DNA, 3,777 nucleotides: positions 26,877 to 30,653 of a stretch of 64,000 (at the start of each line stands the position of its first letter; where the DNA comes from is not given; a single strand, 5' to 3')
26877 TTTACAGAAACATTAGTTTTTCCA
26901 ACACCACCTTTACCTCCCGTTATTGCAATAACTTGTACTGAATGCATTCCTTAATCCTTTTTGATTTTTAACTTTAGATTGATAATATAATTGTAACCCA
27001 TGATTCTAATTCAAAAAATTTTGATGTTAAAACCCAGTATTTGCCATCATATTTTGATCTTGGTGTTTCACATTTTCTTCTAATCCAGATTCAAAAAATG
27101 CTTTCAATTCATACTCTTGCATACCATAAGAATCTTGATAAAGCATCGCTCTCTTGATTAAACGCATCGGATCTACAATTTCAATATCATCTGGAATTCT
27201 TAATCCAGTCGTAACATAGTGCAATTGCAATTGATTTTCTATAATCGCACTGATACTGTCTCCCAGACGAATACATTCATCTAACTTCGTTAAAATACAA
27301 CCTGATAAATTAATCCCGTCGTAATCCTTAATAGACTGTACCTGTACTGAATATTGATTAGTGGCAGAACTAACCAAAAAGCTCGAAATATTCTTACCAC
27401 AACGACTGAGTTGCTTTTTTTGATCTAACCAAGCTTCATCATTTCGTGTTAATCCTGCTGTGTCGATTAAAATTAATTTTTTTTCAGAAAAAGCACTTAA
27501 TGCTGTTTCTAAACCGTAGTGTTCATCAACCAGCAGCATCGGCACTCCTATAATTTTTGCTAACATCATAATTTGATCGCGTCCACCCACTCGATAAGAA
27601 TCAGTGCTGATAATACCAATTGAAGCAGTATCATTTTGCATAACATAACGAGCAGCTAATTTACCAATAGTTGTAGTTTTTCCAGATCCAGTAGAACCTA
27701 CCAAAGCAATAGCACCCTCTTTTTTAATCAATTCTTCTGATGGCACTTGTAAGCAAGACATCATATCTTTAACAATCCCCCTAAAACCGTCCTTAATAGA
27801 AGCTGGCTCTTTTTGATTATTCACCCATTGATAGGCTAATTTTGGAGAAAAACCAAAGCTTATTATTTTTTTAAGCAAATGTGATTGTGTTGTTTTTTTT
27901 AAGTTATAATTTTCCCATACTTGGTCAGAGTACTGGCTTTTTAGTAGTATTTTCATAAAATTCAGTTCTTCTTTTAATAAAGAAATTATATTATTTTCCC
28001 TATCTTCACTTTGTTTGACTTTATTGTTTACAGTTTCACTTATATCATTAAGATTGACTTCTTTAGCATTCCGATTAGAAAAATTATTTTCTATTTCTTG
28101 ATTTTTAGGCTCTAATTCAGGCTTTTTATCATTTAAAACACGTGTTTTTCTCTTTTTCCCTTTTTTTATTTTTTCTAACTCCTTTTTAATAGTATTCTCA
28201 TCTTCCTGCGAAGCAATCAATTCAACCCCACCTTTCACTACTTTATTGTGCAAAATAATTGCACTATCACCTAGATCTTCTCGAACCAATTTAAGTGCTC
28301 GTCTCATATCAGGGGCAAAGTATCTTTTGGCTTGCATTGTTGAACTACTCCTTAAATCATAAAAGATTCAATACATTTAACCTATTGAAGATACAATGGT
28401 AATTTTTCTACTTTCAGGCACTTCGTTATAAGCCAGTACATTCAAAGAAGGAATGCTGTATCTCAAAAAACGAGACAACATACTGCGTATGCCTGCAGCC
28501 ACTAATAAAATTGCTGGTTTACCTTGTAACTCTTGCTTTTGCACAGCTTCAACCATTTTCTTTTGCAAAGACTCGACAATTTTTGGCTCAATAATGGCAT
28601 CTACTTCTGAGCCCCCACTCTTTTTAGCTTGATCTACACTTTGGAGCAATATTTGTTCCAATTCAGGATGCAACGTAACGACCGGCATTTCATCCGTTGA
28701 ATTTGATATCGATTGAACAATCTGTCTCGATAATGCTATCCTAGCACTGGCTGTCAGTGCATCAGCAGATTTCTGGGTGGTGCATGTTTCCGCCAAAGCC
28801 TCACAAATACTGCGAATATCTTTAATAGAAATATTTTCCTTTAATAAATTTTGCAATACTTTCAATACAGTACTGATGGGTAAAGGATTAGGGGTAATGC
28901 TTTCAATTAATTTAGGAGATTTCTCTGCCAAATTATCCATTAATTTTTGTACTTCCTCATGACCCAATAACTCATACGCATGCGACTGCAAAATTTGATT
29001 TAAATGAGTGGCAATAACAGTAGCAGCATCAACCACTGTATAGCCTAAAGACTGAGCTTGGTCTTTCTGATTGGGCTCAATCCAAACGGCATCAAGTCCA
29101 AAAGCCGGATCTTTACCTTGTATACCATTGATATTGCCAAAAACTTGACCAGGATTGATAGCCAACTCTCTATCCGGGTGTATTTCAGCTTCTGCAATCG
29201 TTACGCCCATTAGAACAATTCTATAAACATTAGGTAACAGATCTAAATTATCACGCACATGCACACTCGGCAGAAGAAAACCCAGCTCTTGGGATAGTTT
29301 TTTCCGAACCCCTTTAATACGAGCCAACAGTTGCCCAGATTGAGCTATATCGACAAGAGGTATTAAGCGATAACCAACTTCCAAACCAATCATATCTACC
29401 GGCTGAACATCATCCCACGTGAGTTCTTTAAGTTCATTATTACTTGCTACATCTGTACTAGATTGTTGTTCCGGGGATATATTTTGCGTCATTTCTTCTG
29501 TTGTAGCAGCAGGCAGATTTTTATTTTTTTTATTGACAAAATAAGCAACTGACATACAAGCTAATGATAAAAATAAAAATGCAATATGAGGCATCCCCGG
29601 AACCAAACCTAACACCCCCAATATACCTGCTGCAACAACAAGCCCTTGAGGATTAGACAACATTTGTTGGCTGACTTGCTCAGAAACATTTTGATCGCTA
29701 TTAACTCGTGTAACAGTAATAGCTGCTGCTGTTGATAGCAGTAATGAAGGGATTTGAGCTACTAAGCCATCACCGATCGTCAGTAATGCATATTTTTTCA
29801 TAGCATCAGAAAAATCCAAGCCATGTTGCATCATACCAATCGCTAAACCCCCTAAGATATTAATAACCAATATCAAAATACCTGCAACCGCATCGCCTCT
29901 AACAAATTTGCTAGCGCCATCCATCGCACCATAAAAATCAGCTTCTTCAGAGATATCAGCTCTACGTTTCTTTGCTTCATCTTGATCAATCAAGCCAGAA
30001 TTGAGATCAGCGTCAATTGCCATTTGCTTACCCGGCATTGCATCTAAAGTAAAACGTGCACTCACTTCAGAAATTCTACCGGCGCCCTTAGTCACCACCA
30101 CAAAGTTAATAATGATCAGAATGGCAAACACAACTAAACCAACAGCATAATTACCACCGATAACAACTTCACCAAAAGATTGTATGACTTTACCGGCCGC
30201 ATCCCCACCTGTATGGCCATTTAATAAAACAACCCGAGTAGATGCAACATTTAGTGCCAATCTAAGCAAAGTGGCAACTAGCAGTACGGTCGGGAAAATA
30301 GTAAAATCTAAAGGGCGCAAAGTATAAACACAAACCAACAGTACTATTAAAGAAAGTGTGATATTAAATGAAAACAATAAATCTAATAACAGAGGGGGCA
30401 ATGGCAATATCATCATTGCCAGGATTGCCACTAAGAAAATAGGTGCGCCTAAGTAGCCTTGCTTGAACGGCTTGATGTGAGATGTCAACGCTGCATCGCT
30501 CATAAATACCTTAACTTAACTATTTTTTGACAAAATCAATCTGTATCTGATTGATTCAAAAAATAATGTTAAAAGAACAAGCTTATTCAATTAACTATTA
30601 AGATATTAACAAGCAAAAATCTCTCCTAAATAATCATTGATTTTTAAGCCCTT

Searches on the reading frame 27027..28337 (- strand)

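Call 58: search_protein_families(library=pfam, proteins=[window:27027-28337:-], max_evalue=0.0001)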
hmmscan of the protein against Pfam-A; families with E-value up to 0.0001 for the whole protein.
window:27027-28337:- (436 aa): 1 family
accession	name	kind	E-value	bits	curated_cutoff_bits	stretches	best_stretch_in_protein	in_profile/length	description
PF00448.28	SRP54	-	9.6e-35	120.4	22.7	1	210-397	4-194/196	SRP54-type protein, GTPase domain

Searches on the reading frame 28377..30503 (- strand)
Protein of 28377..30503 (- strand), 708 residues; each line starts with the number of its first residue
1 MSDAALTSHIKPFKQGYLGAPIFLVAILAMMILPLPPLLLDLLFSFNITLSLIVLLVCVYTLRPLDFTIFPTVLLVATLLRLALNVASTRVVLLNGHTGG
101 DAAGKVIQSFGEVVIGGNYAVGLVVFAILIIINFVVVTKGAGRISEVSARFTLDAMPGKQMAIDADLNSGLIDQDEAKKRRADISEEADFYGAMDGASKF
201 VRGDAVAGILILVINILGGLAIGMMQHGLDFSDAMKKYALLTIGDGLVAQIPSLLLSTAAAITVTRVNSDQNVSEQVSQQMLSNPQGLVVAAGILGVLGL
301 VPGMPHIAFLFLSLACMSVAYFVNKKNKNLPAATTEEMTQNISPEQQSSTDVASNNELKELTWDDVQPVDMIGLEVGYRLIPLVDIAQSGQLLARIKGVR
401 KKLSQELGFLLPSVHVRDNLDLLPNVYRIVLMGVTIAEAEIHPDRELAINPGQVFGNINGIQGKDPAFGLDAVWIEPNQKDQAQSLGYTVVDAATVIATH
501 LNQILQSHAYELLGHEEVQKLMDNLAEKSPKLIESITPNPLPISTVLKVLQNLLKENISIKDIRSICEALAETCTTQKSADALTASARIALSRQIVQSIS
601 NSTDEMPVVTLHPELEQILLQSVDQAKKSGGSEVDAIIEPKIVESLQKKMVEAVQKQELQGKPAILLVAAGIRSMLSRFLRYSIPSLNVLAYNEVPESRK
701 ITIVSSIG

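Call 58: search_protein_families(library=pfam, proteins=[window:28377-30503:-], max_evalue=0.0001)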
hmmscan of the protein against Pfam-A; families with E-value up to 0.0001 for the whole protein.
window:28377-30503:- (708 aa): 1 family
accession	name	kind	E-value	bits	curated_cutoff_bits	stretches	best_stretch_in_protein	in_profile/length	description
PF00771.25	FHIPEP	-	1.1e-269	896.9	29.1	1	27-698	1-655/657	FHIPEP family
